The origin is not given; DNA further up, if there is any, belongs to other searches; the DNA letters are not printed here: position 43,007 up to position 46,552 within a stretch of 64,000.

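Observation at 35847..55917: SusC/SusD locus whose whole enzyme set points at bacterial peptidoglycan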

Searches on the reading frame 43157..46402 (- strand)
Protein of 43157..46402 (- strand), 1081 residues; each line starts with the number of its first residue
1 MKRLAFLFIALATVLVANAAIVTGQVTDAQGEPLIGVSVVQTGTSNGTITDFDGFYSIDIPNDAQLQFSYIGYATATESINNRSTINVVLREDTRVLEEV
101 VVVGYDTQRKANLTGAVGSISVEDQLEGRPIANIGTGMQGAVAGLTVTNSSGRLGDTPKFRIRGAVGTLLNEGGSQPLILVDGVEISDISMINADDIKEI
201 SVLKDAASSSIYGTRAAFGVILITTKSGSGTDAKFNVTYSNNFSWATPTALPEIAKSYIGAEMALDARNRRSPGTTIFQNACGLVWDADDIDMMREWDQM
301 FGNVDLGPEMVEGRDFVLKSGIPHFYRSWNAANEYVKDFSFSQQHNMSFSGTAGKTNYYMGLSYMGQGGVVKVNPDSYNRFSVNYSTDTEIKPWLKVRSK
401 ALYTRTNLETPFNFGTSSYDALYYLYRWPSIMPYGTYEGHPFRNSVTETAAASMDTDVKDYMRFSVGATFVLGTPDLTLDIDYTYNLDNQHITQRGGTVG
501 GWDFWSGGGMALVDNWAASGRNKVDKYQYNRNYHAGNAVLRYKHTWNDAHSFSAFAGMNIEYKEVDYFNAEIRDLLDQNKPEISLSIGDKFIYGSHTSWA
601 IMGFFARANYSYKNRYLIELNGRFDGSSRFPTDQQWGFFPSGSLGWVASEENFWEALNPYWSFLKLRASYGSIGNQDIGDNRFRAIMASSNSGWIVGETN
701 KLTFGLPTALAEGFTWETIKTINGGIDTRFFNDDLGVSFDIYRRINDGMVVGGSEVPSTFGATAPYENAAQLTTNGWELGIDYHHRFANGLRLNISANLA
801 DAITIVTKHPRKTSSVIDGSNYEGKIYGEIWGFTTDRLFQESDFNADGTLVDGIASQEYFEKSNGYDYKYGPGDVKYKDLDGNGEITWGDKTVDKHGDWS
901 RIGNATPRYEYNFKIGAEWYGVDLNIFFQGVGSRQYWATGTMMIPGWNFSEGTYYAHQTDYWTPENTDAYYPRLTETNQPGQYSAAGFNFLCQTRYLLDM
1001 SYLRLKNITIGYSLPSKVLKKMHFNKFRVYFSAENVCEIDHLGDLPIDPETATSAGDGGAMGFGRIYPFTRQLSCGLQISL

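Call 3: search_protein_families(library=pfam, proteins=[window:43157-46402:-], max_evalue=0.01)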
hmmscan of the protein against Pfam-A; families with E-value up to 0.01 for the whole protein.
window:43157-46402:- (1081 aa): 6 families
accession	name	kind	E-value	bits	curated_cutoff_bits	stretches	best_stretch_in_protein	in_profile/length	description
PF13715.12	CarbopepD_reg_2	-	7.5e-18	64.8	32.2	1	22-102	1-88/88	CarboxypepD_reg-like domain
PF07715.20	Plug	-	6.6e-14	52.8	23.9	1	117-220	9-107/107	TonB-dependent Receptor Plug Domain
PF13620.12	CarboxypepD_reg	-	1.5e-10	41.7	32.3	1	22-90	2-81/82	Carboxypeptidase regulatory-like domain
PF00593.30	TonB_dep_Rec_b-barrel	-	1.4e-09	38.8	27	1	412-921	12-385/436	TonB dependent receptor-like, beta-barrel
PF15976.11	CooC_C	-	0.00048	20.6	29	1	16-67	13-62/93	CS1-pili formation C-terminal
PF25020.1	TTR_TEN1-4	-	0.003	17.9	27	1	18-58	5-47/86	Teneurin TTR-like domain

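Call 5: search_protein_families(library=ncbifam, proteins=[window:43157-46402:-], max_evalue=0.001)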
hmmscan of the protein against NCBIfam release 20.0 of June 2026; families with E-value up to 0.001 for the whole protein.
window:43157-46402:- (1081 aa): 2 families
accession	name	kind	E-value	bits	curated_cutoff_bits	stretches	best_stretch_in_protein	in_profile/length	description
TIGR04056.1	OMP_RagA_SusC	subfamily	4.9e-246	819.6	368.25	1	22-1081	3-981/981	SusC/RagA family TonB-linked outer membrane protein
TIGR04057.1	SusC_RagA_signa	signature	2.8e-15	55.8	46.2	1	196-226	1-31/31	SusC/RagA subfamily TonB-dependent outer membrane receptor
